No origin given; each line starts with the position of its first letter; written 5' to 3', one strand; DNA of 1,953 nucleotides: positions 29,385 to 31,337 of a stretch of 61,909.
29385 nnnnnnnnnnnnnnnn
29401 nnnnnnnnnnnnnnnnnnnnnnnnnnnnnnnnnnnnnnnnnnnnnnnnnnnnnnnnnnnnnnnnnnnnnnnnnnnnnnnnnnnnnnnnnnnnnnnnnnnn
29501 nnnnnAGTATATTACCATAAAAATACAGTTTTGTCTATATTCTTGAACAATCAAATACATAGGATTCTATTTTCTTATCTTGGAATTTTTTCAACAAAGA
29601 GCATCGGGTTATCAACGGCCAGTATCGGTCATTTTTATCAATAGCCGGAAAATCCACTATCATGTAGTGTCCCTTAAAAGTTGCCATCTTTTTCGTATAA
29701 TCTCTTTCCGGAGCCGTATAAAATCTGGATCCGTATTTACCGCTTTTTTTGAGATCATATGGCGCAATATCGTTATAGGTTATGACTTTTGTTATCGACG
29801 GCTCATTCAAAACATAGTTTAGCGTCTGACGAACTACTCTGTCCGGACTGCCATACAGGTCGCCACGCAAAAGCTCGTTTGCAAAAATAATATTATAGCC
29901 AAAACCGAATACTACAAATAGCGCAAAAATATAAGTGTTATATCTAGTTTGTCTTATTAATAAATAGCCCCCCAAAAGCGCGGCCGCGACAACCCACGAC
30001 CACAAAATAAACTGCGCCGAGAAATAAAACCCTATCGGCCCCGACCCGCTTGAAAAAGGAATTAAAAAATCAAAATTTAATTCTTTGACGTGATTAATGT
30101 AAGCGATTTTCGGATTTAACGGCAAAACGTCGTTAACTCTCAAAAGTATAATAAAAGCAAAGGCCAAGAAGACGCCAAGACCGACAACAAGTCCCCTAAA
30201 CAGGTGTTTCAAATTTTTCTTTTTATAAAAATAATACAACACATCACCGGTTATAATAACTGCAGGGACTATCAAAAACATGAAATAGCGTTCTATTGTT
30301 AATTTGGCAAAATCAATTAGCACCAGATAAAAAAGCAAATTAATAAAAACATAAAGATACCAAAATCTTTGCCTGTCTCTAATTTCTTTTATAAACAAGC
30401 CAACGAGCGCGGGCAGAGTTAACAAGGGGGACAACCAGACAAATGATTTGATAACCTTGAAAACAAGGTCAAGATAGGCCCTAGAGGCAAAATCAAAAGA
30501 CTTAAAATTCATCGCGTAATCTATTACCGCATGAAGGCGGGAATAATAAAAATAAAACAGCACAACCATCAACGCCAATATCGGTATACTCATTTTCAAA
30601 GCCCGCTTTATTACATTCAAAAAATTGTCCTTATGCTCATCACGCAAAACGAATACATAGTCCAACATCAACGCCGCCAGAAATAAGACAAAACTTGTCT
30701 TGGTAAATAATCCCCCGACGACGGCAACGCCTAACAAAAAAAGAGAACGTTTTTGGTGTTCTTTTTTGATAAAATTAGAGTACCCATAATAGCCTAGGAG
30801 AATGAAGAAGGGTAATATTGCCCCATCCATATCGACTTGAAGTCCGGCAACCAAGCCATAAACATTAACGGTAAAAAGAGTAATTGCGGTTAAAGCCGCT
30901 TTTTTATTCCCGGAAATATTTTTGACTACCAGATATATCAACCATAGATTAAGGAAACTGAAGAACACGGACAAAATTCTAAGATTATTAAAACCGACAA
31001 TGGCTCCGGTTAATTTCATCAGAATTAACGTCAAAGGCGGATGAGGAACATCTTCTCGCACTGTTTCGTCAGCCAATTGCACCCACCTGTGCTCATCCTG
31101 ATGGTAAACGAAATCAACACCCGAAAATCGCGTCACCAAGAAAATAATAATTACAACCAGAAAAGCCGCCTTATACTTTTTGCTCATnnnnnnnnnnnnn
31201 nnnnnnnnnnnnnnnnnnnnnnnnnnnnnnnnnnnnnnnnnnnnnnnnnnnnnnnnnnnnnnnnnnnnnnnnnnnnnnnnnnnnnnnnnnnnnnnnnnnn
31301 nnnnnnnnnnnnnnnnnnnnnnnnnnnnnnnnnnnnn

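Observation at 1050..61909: System-level view: a ~60-kb island that appears to encode a complete, unusually elaborate surface glycosylation machine without the classical initiation and polymerisation genes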

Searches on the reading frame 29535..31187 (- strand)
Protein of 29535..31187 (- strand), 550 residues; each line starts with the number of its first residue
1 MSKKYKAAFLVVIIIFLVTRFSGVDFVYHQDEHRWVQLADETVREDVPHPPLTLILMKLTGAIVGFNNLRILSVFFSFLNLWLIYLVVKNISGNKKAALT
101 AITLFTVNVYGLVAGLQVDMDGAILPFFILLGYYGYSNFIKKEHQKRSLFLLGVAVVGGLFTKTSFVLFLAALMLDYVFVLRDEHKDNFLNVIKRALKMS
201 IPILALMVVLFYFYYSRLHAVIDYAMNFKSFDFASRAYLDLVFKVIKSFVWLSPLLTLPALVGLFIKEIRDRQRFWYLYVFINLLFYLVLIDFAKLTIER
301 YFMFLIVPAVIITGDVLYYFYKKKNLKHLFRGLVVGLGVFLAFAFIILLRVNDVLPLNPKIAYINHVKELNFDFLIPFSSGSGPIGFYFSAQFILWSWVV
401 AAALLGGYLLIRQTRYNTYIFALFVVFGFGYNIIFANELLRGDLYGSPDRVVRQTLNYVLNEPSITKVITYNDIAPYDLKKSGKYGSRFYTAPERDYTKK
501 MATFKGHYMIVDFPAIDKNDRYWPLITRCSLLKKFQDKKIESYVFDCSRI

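Call 6: search_protein_families(library=pfam, proteins=[window:29535-31187:-])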
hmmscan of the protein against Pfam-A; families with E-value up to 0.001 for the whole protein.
window:29535-31187:- (550 aa): 0 families

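Call 13: search_protein_families(library=ncbifam, max_evalue=0.01, proteins=[window:29535-31187:-])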
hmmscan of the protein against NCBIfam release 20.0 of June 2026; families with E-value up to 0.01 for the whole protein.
window:29535-31187:- (550 aa): 0 families

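Call 15: search_solved_structures(query=window:29535-31187:-, max_evalue=10)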
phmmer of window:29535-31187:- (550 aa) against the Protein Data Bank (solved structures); distinct sequences matched with E-value up to 10: 1.
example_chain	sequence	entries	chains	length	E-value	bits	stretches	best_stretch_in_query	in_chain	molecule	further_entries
6e0v_A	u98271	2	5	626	1.4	10.3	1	360-408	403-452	Bacteriophage Phi92 gp150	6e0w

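Call 17: search_protein_families(library=pfam, max_evalue=10, proteins=[window:29535-31187:-])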
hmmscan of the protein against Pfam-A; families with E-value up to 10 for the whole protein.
window:29535-31187:- (550 aa): 3 families
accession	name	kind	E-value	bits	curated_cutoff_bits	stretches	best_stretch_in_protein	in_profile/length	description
PF08122.17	NDUF_B12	-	0.045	14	22.7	2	320-342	16-38/55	NADH-ubiquinone oxidoreductase B12 subunit family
PF23417.1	STING_TM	-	0.13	13.1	28.1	1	183-252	32-90/109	STING transmembrane domain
PF04995.19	CcmD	-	1.2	9.7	25.6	1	249-274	6-31/44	Heme exporter protein D (CcmD)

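Call 19: find_homologous_proteins(query=window:29535-31187:-, max_evalue=0.001)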
Query window:29535-31187:- (550 aa): 168 proteins with E <= 0.001 among 8000 candidates; the best 120 are listed.
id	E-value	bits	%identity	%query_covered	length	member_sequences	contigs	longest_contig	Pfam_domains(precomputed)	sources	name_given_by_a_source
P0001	0.0e+0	1213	100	100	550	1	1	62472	-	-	-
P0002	1.0e-278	943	75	100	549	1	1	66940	PF13231.13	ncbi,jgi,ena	-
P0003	1.7e-271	919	73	100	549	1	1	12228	PF13231.13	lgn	-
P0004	2.3e-268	909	74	100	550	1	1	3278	PF13231.13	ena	-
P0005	1.4e-243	827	66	100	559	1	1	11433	-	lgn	-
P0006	1.4e-240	817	67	100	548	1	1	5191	PF13231.13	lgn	-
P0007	3.2e-228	777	64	99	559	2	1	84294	-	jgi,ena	-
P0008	1.2e-225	768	61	100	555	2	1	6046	-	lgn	-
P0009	8.3e-221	752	74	82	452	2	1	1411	PF13231.13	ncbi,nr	ncbi:MAG: glycosyltransferase family 39 protein, partial [bacterium]|nr:glycosyltransferase family 3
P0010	2.9e-214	730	60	100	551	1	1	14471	-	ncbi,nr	ncbi:MAG: hypothetical protein Q8R55_04880 [Candidatus Taylorbacteria bacterium]|nr:hypothetical pro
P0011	1.9e-206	705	58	100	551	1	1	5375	PF02366.25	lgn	-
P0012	1.6e-182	626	53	98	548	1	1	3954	-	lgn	-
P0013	7.6e-178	610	53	98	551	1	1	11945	-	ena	-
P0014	2.1e-176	606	52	97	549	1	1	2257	PF02366.25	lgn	-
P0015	2.5e-176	605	53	98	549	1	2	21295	-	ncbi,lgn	-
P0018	1.1e-173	597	53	98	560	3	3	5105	PF02366.25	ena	-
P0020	4.2e-173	595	52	98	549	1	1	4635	PF02366.25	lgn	-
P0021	1.4e-172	593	52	97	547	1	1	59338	PF02366.25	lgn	-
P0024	3.0e-172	592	53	98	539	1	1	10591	PF02366.25,PF13231.13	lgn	-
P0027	1.4e-170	586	50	97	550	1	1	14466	PF02366.25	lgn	-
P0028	5.8e-170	584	50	99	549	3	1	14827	PF13231.13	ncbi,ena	ncbi:MAG: glycosyltransferase family 39 protein [Patescibacteria group bacterium]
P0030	2.2e-168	579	50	98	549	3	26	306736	-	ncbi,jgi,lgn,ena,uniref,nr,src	ncbi:MAG: hypothetical protein A3I26_00550 [Candidatus Yanofskybacteria bacterium RIFCSPLOWO2_02_FUL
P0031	4.7e-168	578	51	100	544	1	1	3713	PF13231.13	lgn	-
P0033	3.1e-167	575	52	98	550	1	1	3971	PF13231.13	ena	-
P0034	3.6e-167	575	48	100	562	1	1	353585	-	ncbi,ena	-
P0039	2.0e-166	573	50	99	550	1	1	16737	PF13231.13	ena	-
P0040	3.7e-166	572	50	98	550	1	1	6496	PF13231.13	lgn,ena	-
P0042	3.9e-166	572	51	98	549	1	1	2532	PF02366.25,PF13231.13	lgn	-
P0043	8.8e-166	570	49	100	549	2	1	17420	PF02366.25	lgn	-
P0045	3.0e-165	569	49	99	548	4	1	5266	PF02366.25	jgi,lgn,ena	-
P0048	1.1e-163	564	50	99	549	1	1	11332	PF02366.25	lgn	-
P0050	2.9e-163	562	49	99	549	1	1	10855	PF02366.25,PF13231.13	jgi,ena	-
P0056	3.5e-162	559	51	96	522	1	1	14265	PF13231.13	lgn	-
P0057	8.8e-162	557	49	99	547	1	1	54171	PF02366.25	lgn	-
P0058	5.4e-161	555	50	100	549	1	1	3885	PF02366.25,PF13231.13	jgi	-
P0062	2.5e-160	552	48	97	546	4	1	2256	PF02366.25,PF13231.13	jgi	-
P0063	4.8e-160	552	49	98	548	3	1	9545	PF13231.13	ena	-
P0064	2.4e-159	549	52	95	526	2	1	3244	PF02366.25,PF13231.13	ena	-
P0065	3.3e-159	549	49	98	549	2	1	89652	PF02366.25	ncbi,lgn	-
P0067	4.0e-159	549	49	100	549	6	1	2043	PF13231.13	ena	-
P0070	1.4e-158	547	48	98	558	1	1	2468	PF13231.13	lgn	-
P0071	4.5e-158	545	49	96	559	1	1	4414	PF02366.25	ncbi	-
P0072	5.1e-158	545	48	97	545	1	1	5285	PF13231.13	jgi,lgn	-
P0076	3.7e-156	539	47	99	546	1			PF02366.25,PF13231.13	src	-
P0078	9.7e-156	537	49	99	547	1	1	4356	PF13231.13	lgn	-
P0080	1.0e-155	537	47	99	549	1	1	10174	PF02366.25,PF13231.13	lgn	-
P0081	1.5e-155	537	48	98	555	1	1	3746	PF02366.25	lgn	-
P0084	2.9e-155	536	49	99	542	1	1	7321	PF02366.25,PF13231.13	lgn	-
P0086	6.2e-155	535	46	100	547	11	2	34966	PF13231.13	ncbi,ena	ncbi:MAG: glycosyltransferase family 39 protein [Patescibacteria group bacterium]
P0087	2.7e-154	533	47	99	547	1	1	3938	PF02366.25,PF13231.13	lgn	-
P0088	3.7e-154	532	48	97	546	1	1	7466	PF13231.13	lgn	-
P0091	2.8e-152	526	46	97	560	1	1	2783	PF13231.13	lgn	-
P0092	3.1e-152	526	49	96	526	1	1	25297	PF13231.13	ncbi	-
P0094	1.8e-151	523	48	98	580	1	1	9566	PF02366.25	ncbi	-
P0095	3.4e-151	522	48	98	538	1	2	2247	PF13231.13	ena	-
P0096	3.6e-151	522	48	100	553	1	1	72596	PF02366.25,PF13231.13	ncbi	-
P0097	5.1e-151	522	48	98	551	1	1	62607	PF02366.25,PF13231.13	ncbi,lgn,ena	-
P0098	5.3e-151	522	48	100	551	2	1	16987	PF02366.25,PF13231.13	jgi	-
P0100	2.3e-150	520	47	99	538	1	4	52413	PF13231.13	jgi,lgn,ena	-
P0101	2.3e-150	520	49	97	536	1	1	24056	PF13231.13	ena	-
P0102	1.3e-148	514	47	98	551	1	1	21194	PF02366.25,PF13231.13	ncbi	-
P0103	1.4e-148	514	47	96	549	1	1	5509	PF13231.13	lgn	-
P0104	3.9e-148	512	45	100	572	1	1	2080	PF02366.25,PF13231.13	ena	-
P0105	8.2e-148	511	45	96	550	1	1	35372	PF02366.25,PF13231.13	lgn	-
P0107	1.1e-147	511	47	96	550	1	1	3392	PF13231.13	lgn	-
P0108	4.2e-147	509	45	99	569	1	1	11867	PF02366.25,PF13231.13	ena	-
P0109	4.6e-147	509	46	99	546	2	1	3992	PF02366.25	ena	-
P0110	4.8e-147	509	52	86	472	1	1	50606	PF13231.13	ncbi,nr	ncbi:MAG: glycosyltransferase family 39 protein, partial [Candidatus Yanofskybacteria bacterium]|nr:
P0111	6.3e-147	508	48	99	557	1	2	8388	PF02366.25,PF13231.13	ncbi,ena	-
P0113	3.9e-146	506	47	100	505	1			PF02366.25,PF13231.13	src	-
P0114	4.1e-146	506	47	95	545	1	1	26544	PF13231.13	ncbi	-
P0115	8.7e-146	504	46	95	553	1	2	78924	PF13231.13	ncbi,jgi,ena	-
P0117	2.1e-145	503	47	98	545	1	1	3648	PF13231.13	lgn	-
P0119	7.3e-145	501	46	73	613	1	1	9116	PF02366.25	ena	-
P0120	7.4e-145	501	46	98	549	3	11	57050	PF02366.25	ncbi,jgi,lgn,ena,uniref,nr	ncbi:MAG: hypothetical protein A2817_02760 [Candidatus Yanofskybacteria bacterium RIFCSPHIGHO2_01_FU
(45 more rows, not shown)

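Call 20: find_encoding_contigs(protein=P0002, flank=10000, max_places=3)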
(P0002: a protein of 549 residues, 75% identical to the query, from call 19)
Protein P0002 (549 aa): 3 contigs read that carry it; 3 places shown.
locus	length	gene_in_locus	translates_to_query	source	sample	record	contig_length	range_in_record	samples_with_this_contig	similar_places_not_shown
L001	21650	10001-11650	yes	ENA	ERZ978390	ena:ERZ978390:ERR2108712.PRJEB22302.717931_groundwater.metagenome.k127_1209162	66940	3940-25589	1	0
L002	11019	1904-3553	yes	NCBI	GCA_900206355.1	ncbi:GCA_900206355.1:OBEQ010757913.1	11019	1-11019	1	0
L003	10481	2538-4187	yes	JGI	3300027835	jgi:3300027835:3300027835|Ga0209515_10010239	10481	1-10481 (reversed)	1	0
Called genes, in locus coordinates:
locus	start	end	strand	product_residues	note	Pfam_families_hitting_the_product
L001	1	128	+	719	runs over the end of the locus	PF20706:GT4-conflict, PF00534:Glycos_transf_1, PF13692:Glyco_trans_1_4, PF22772:WsaF_C (faint), PF13524:Glyco_trans_1_2, PF00534:Glycos_transf_1, PF13692:Glyco_trans_1_4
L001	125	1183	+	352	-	PF00534:Glycos_transf_1, PF13692:Glyco_trans_1_4, PF13524:Glyco_trans_1_2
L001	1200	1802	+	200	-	PF01209:Ubie_methyltran (faint), PF07021:MetW, PF13489:Methyltransf_23, PF05175:MTS (weak), PF13847:Methyltransf_31, PF08241:Methyltransf_11, PF08242:Methyltransf_12, PF13649:Methyltransf_25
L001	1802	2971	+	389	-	PF00534:Glycos_transf_1, PF13692:Glyco_trans_1_4, PF13524:Glyco_trans_1_2 (weak)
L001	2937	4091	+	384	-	PF13439:Glyco_transf_4, PF00534:Glycos_transf_1, PF13692:Glyco_trans_1_4, PF13524:Glyco_trans_1_2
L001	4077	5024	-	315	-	PF01073:3Beta_HSD (weak), PF01370:Epimerase, PF04321:RmlD_sub_bind, PF16363:GDP_Man_Dehyd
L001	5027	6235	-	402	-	PF01041:DegT_DnrJ_EryC1, PF00155:Aminotran_1_2 (weak), PF01053:Cys_Met_Meta_PP (weak)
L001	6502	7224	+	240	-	-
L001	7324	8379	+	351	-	PF05368:NmrA, PF00106:adh_short, PF01073:3Beta_HSD, PF01370:Epimerase, PF02719:Polysacc_synt_2, PF04321:RmlD_sub_bind, PF13460:NAD_binding_10, PF16363:GDP_Man_Dehyd, +3 more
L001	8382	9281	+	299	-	PF01073:3Beta_HSD, PF01370:Epimerase, PF02719:Polysacc_synt_2, PF04321:RmlD_sub_bind, PF16363:GDP_Man_Dehyd, PF07993:NAD_binding_4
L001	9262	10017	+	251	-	PF13489:Methyltransf_23, PF07021:MetW (weak), PF13649:Methyltransf_25, PF13847:Methyltransf_31, PF08241:Methyltransf_11, PF08242:Methyltransf_12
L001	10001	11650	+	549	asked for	PF13231:PMT_2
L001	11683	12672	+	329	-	PF00535:Glycos_transf_2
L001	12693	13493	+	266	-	PF04794:YdjC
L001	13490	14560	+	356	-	PF00534:Glycos_transf_1, PF13692:Glyco_trans_1_4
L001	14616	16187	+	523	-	PF02310:B12-binding, PF04055:Radical_SAM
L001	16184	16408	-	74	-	-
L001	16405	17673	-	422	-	PF13439:Glyco_transf_4, PF13579:Glyco_trans_4_4 (weak), PF00534:Glycos_transf_1, PF13692:Glyco_trans_1_4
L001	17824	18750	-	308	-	-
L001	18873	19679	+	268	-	PF13489:Methyltransf_23, PF08242:Methyltransf_12 (weak), PF13649:Methyltransf_25 (faint)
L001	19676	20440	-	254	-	PF02353:CMAS (faint), PF13489:Methyltransf_23, PF08241:Methyltransf_11, PF08242:Methyltransf_12, PF13649:Methyltransf_25, PF13847:Methyltransf_31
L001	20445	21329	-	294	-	PF01973:MptE-like (faint)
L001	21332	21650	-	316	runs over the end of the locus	-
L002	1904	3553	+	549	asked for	PF13231:PMT_2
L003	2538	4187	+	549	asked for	PF13231:PMT_2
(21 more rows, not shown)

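Call 21: find_encoding_contigs(protein=P0007, flank=10000, max_places=3)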
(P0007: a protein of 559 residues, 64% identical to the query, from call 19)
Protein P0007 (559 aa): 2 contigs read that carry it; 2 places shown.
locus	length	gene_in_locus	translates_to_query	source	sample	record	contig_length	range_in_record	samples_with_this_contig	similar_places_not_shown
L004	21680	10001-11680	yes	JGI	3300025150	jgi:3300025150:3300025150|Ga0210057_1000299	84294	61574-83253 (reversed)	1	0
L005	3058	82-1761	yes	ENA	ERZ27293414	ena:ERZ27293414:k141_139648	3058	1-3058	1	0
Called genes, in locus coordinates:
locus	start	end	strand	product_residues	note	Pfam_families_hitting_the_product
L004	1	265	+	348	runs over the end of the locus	PF00534:Glycos_transf_1, PF13692:Glyco_trans_1_4, PF13524:Glyco_trans_1_2 (weak)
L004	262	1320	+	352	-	PF00534:Glycos_transf_1, PF13692:Glyco_trans_1_4, PF13524:Glyco_trans_1_2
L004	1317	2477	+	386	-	PF00534:Glycos_transf_1, PF13692:Glyco_trans_1_4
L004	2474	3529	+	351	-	PF13524:Glyco_trans_1_2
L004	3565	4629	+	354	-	PF04321:RmlD_sub_bind (weak), PF05368:NmrA (weak), PF08659:KR (weak), PF01073:3Beta_HSD, PF01370:Epimerase, PF02719:Polysacc_synt_2, PF13460:NAD_binding_10, PF16363:GDP_Man_Dehyd, +3 more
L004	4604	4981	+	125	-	PF05523:FdtA (weak), PF14667:Polysacc_synt_C, PF07883:Cupin_2 (faint)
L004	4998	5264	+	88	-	PF01541:GIY-YIG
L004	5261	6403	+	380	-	PF02350:Epimerase_2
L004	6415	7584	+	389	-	PF00534:Glycos_transf_1, PF13692:Glyco_trans_1_4, PF13524:Glyco_trans_1_2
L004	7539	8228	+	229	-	PF13489:Methyltransf_23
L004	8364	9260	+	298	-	PF01073:3Beta_HSD, PF01370:Epimerase, PF02719:Polysacc_synt_2 (weak), PF04321:RmlD_sub_bind, PF16363:GDP_Man_Dehyd, PF07993:NAD_binding_4 (weak)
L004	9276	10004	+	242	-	PF13489:Methyltransf_23, PF07021:MetW, PF13847:Methyltransf_31, PF08241:Methyltransf_11, PF08242:Methyltransf_12, PF13649:Methyltransf_25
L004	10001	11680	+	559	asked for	-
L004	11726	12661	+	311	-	PF00535:Glycos_transf_2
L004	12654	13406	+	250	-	PF04794:YdjC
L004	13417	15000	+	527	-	-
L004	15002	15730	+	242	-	PF13489:Methyltransf_23, PF13649:Methyltransf_25, PF13847:Methyltransf_31, PF08241:Methyltransf_11, PF08242:Methyltransf_12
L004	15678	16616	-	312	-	PF03706:LPG_synthase_TM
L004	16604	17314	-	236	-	PF13489:Methyltransf_23, PF08241:Methyltransf_11, PF08242:Methyltransf_12, PF13649:Methyltransf_25, PF13847:Methyltransf_31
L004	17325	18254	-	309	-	PF00535:Glycos_transf_2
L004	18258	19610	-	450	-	PF04422:FrhB_FdhB_N, PF04432:FrhB_FdhB_C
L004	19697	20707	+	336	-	PF04230:PS_pyruv_trans (weak)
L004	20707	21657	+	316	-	PF01073:3Beta_HSD, PF01370:Epimerase, PF02719:Polysacc_synt_2, PF04321:RmlD_sub_bind, PF05368:NmrA (weak), PF07993:NAD_binding_4 (faint), PF16363:GDP_Man_Dehyd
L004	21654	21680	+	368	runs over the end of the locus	PF13439:Glyco_transf_4, PF13579:Glyco_trans_4_4 (weak), PF00534:Glycos_transf_1, PF13692:Glyco_trans_1_4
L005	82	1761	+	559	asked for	-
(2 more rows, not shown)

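Call 27: find_encoding_contigs(protein=P0030, flank=10000, max_places=2)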
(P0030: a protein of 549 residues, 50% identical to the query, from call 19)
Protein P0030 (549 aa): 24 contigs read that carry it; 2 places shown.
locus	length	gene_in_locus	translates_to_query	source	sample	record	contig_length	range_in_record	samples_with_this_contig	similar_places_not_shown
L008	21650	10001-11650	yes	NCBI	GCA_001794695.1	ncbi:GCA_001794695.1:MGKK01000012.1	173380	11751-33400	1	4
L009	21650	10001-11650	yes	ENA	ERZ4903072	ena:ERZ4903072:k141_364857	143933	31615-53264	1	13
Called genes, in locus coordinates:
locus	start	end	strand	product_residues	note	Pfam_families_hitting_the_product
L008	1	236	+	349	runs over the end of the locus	PF00534:Glycos_transf_1, PF13692:Glyco_trans_1_4, PF13524:Glyco_trans_1_2 (faint)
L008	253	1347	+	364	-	PF13439:Glyco_transf_4 (weak), PF13579:Glyco_trans_4_4 (weak), PF00534:Glycos_transf_1, PF13692:Glyco_trans_1_4, PF13524:Glyco_trans_1_2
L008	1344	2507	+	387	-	PF00534:Glycos_transf_1, PF13692:Glyco_trans_1_4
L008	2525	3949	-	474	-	PF02310:B12-binding, PF04055:Radical_SAM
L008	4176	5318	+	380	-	PF00534:Glycos_transf_1, PF13692:Glyco_trans_1_4, PF13524:Glyco_trans_1_2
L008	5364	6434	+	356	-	PF01370:Epimerase, PF04321:RmlD_sub_bind, PF16363:GDP_Man_Dehyd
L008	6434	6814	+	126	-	-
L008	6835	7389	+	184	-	PF08241:Methyltransf_11, PF13649:Methyltransf_25, PF01209:Ubie_methyltran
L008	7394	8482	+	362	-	PF01041:DegT_DnrJ_EryC1, PF00266:Aminotran_5 (weak)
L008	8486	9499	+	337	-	PF13524:Glyco_trans_1_2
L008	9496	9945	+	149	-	PF00293:NUDIX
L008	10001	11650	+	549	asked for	-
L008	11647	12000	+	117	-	PF09997:DUF2238 (weak)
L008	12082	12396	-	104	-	-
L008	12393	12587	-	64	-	-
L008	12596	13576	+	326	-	PF00535:Glycos_transf_2, PF10111:Glyco_tranf_2_2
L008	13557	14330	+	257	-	PF04794:YdjC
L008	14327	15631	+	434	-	PF13231:PMT_2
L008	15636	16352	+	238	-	PF00535:Glycos_transf_2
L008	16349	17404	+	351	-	PF00534:Glycos_transf_1, PF13692:Glyco_trans_1_4, PF13524:Glyco_trans_1_2 (weak)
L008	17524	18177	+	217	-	PF04989:RMNT_CmcI, PF13578:Methyltransf_24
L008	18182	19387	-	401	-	PF13439:Glyco_transf_4, PF00534:Glycos_transf_1, PF13692:Glyco_trans_1_4, PF20706:GT4-conflict (weak)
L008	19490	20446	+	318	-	PF01370:Epimerase, PF02719:Polysacc_synt_2 (faint), PF01073:3Beta_HSD, PF16363:GDP_Man_Dehyd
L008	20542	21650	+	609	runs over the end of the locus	PF00664:ABC_membrane, PF02463:SMC_N (weak), PF00005:ABC_tran, PF13191:AAA_16 (faint), PF13555:AAA_29 (faint)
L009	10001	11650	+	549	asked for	-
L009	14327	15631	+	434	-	PF13231:PMT_2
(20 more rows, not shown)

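Call 33: search_solved_structures(query=A1, max_evalue=1)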
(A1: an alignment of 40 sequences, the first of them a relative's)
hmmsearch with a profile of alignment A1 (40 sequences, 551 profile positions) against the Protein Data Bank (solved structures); distinct sequences matched with E-value up to 1: 0.
